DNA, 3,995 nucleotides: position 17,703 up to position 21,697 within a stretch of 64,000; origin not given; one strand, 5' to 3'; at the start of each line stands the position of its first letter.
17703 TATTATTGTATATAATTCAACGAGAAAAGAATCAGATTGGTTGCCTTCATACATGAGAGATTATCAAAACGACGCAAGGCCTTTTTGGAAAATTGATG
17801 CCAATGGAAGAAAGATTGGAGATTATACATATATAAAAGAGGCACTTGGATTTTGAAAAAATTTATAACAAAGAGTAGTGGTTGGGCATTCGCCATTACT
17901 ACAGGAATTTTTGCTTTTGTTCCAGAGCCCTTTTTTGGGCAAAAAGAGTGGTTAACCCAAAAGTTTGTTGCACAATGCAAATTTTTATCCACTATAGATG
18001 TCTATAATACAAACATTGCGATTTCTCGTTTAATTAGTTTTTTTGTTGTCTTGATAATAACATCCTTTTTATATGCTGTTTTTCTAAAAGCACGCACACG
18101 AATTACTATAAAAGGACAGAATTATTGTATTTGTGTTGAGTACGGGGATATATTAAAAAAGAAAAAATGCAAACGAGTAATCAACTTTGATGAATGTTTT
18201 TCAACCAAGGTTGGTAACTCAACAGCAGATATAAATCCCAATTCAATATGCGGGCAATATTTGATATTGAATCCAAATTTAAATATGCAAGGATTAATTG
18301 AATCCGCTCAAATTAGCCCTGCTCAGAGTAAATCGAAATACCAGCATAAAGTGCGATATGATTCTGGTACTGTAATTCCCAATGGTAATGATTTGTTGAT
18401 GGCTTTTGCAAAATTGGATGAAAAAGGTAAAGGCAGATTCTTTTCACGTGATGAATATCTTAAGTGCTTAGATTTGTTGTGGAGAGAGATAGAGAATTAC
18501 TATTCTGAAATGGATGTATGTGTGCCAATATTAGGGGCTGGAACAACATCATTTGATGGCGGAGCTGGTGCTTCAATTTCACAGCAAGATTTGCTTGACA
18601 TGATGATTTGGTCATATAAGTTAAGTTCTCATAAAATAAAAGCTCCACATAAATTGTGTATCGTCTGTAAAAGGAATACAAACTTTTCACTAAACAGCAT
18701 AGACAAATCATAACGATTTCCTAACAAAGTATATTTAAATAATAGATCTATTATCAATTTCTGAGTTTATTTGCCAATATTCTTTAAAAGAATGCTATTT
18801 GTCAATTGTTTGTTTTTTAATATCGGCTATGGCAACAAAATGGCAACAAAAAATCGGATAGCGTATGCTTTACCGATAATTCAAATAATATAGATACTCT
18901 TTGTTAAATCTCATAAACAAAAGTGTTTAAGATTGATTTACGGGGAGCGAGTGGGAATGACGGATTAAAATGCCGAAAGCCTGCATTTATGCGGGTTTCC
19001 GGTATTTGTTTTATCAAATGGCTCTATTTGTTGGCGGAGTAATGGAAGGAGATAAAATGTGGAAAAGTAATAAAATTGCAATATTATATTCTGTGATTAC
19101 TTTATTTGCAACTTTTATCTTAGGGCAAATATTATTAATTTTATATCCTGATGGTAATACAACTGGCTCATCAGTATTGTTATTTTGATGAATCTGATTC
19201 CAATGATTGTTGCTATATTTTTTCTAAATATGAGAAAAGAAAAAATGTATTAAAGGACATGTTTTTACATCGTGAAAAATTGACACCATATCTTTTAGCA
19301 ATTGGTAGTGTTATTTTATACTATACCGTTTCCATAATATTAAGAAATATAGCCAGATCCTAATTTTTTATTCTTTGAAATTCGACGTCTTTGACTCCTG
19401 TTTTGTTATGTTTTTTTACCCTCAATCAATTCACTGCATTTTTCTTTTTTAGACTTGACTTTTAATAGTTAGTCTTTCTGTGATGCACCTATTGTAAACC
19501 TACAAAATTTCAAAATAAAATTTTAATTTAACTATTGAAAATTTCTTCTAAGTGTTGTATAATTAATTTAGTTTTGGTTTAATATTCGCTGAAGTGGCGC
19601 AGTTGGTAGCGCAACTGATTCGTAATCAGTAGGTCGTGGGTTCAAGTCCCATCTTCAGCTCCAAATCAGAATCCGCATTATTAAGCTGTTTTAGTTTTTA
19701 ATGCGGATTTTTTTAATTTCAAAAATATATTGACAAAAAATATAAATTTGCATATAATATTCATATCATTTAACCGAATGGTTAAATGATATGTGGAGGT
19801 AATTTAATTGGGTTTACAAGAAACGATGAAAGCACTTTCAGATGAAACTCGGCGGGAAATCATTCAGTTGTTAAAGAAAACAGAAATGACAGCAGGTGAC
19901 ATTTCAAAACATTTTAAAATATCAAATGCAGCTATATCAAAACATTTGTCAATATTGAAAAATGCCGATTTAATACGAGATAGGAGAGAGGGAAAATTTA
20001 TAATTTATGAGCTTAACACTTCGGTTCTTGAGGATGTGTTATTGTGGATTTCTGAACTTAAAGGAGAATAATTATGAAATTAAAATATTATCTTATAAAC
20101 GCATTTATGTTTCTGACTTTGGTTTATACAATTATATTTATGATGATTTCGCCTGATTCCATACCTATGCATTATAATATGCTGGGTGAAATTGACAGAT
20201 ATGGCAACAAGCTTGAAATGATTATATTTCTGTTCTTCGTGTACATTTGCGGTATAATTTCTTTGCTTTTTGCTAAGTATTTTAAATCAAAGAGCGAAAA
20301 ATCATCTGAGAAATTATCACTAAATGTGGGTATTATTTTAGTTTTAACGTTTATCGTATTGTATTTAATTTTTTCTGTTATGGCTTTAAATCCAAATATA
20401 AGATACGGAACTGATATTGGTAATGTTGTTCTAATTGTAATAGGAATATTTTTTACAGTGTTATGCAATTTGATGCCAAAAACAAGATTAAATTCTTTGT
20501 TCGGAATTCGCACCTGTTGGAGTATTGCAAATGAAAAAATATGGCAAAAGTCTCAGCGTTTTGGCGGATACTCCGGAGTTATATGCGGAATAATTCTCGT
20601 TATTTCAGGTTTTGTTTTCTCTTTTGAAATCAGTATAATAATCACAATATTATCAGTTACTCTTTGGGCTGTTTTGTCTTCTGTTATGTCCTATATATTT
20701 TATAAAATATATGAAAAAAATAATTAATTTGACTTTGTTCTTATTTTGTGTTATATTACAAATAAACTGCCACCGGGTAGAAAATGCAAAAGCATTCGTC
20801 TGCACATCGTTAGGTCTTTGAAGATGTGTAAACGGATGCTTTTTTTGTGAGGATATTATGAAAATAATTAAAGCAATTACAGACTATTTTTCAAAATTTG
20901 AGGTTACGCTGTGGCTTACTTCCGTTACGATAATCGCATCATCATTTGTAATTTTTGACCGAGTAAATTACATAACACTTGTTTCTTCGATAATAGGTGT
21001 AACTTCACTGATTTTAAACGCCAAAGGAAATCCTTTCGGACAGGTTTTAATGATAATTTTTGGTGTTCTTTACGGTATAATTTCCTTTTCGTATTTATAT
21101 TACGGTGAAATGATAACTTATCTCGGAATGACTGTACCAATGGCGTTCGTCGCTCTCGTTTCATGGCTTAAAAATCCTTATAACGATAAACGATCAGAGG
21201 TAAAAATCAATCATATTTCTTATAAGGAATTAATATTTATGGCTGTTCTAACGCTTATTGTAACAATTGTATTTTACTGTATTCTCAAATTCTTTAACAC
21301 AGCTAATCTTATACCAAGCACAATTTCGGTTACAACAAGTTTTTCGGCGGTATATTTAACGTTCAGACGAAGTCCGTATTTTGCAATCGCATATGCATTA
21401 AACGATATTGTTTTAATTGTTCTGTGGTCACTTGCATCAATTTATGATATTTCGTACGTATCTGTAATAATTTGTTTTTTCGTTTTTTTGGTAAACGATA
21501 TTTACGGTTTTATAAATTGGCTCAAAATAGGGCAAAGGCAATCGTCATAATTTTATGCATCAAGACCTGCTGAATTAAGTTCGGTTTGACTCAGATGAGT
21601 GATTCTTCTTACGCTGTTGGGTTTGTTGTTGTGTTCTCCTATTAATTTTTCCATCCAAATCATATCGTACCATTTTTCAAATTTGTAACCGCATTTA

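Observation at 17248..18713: Translationally coupled TIR-like + 2TM-Macro pair (type II Thoeris-like) as terminal cargo of the IME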

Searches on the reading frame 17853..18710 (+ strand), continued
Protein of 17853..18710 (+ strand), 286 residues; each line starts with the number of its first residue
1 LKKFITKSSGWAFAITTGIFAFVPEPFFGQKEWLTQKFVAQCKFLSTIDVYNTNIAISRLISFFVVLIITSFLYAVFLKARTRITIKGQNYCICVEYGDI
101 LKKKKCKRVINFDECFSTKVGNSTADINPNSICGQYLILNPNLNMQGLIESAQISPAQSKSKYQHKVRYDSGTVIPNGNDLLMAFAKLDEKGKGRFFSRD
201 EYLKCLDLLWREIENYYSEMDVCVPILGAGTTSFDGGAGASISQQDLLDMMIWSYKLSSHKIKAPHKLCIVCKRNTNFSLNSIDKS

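Call 46: search_solved_structures(query=A2, max_evalue=0.01, show_alignments=4)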
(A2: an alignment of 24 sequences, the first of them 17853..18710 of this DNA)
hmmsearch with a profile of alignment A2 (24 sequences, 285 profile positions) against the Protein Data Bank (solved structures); distinct sequences matched with E-value up to 0.01: 4.
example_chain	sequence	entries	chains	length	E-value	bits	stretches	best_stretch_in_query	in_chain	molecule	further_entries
8v6q_A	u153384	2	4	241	7.5e-27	97.9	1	90-281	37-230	Thoeris protein ThsA Macro domain-containing protein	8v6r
9uuz_A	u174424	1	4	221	1.6e-22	83.6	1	83-281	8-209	Thoeris protein ThsA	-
8r66_A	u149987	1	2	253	3.3e-22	82.7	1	84-281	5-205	Thoeris protein ThsA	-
8v6s_A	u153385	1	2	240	8.2e-22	81.3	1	89-282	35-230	Thoeris protein ThsA Macro domain-containing protein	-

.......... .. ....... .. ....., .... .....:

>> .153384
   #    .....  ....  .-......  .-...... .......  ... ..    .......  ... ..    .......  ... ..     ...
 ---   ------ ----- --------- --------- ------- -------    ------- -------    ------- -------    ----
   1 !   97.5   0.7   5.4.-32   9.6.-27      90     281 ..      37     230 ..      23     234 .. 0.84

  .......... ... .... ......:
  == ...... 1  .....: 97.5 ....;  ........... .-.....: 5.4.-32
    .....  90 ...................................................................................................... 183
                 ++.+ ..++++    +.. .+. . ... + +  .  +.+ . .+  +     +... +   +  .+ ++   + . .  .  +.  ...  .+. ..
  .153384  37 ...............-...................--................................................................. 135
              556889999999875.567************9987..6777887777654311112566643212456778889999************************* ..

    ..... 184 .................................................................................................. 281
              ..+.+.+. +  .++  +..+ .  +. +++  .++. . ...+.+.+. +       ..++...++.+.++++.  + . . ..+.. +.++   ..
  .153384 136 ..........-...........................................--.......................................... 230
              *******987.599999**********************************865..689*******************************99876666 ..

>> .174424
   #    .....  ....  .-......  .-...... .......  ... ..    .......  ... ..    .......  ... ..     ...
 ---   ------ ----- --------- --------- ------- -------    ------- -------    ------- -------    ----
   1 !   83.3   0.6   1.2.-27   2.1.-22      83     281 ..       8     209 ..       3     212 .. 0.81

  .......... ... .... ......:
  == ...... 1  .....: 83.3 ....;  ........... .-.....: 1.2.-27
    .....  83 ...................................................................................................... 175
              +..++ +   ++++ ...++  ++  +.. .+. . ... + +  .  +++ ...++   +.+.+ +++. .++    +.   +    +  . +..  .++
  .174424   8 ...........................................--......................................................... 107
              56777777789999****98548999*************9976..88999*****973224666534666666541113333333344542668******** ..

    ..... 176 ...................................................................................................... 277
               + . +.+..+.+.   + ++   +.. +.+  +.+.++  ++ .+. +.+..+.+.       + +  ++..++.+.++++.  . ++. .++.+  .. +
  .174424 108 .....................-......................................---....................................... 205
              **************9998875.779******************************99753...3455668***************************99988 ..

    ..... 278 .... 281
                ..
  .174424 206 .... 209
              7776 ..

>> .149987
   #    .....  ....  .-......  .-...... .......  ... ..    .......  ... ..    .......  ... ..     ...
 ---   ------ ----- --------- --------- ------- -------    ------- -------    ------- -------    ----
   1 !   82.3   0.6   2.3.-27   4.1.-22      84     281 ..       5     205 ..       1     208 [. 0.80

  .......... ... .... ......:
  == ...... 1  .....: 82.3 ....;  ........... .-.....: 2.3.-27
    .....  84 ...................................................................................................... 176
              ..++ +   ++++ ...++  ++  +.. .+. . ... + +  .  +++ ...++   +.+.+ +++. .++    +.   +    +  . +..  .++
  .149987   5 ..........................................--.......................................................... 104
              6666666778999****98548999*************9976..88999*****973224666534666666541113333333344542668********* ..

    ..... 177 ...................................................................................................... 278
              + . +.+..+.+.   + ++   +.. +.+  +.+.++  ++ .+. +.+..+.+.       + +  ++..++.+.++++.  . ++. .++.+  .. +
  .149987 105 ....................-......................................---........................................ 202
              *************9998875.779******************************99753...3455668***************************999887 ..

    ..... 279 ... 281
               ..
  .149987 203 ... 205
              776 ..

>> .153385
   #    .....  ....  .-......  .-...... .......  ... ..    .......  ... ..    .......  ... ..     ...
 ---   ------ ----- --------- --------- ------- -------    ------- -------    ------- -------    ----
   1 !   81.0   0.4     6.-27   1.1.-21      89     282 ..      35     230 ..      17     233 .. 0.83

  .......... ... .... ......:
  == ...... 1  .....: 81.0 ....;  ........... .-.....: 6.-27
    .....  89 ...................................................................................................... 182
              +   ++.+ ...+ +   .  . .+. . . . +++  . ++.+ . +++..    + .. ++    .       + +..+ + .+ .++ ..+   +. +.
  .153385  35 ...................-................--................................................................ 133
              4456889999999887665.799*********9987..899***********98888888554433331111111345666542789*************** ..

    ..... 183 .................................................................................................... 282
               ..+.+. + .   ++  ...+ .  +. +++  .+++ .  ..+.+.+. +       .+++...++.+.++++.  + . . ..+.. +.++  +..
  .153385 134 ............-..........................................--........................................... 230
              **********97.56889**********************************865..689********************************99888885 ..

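Call 48: find_encoding_contigs(protein=P0121, flank=10000, max_places=6)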
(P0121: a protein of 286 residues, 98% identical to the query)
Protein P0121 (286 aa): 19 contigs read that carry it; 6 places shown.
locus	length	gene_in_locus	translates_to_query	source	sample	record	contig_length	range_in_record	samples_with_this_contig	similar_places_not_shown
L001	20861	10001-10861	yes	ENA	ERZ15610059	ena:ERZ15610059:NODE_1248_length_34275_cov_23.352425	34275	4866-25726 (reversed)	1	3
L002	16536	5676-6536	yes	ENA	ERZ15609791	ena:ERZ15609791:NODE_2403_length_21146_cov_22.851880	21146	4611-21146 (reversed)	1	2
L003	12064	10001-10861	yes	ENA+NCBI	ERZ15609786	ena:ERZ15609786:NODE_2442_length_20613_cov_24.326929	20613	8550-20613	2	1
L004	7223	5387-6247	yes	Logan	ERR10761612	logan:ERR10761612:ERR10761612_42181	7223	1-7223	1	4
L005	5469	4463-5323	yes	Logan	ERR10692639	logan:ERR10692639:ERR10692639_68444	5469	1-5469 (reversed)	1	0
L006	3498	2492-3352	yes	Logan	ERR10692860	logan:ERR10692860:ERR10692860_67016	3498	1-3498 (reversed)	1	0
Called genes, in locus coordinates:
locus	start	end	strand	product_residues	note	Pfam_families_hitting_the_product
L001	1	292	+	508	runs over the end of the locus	PF00117:GATase, PF07722:Peptidase_C26, PF02540:NAD_synthase (weak), PF00958:GMP_synt_C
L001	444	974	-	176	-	PF12844:HTH_19 (weak), PF01381:HTH_3 (faint)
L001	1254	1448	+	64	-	-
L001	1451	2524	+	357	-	PF14657:Arm-DNA-bind_4, PF14659:Phage_int_SAM_3, PF00589:Phage_integrase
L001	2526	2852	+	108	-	PF21983:NikA-like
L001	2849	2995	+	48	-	-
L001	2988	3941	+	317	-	PF13481:AAA_25, PF06745:ATPase, PF13401:AAA_22 (weak)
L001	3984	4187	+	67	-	-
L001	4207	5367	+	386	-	PF01076:Mob_Pre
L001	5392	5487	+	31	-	-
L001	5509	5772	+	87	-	PF14198:TnpV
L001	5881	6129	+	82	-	-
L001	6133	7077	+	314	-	PF00145:DNA_methylase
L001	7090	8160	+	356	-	PF00145:DNA_methylase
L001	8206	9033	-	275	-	-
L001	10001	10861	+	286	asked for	PF20016:ThsA_Macro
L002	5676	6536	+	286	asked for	PF20016:ThsA_Macro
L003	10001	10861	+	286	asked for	PF20016:ThsA_Macro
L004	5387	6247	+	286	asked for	PF20016:ThsA_Macro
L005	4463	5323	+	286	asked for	PF20016:ThsA_Macro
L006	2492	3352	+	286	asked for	PF20016:ThsA_Macro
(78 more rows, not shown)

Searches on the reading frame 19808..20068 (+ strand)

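Call 10: search_protein_families(library=pfam, proteins=[window:19808-20068:+], max_evalue=0.001)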
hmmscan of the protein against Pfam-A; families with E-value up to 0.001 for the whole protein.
window:19808-20068:+ (87 aa): 8 families
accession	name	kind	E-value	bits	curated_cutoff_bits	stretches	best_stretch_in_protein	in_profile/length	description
PF01022.26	HTH_5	-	2.6e-15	56.4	22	1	12-57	1-46/47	Bacterial regulatory protein, arsR family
PF12840.13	HTH_20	-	5.1e-12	46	27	1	10-58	1-50/51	Helix-turn-helix domain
PF21476.4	PF0610-like_N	-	6.6e-08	33.1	33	1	14-48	2-36/50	PF0610-like, N-terminal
PF08279.18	HTH_11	-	1e-06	28.9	25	1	15-52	2-41/55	HTH domain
PF01978.25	TrmB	-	4.9e-05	23.5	25.6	1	20-67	16-62/68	Sugar-specific transcriptional regulator TrmB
PF13412.12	HTH_24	-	5.4e-05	23.1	21.9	1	12-57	2-48/48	Winged helix-turn-helix DNA-binding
PF13518.12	HTH_28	-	0.00018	22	25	1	15-60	2-48/52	Helix-turn-helix domain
PF13601.12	HTH_34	-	0.00042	20.9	27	0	21-56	9-44/80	Winged helix DNA-binding domain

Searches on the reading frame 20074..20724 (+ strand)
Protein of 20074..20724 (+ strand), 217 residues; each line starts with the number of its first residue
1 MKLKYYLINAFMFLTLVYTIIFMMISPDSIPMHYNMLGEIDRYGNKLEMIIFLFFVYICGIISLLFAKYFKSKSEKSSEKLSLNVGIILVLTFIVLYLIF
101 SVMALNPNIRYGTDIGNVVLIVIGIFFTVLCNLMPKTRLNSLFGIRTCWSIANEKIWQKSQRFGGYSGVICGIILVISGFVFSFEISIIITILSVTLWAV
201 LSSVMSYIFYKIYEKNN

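Call 10: search_protein_families(library=pfam, proteins=[window:20074-20724:+], max_evalue=0.001)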
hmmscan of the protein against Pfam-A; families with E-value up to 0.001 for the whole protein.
window:20074-20724:+ (217 aa): 2 families
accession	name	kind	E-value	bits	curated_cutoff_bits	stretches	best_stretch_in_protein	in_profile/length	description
PF13630.11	SdpI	-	4.3e-15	56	28.2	1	136-205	1-70/71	SdpI/YfhL protein family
PF07853.16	DUF1648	-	2e-11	43.8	28.7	1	11-55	2-46/49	Domain of unknown function (DUF1648)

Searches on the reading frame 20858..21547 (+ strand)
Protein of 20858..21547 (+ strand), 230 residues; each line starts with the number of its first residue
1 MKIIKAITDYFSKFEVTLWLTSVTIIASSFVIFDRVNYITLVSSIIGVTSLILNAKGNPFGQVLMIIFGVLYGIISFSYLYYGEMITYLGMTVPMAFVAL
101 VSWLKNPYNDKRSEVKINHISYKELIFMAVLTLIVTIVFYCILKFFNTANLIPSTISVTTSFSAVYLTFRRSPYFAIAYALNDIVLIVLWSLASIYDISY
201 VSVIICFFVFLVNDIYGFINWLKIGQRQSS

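Call 67: search_protein_families(library=pfam, proteins=[window:20858-21547:+])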
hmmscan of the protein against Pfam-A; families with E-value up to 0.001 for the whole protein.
window:20858-21547:+ (230 aa): 1 family
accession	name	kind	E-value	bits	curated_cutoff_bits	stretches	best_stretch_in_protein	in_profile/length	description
PF04973.17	NMN_transporter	-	1.5e-31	110.2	27.3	1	38-223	2-175/175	Nicotinamide mononucleotide transporter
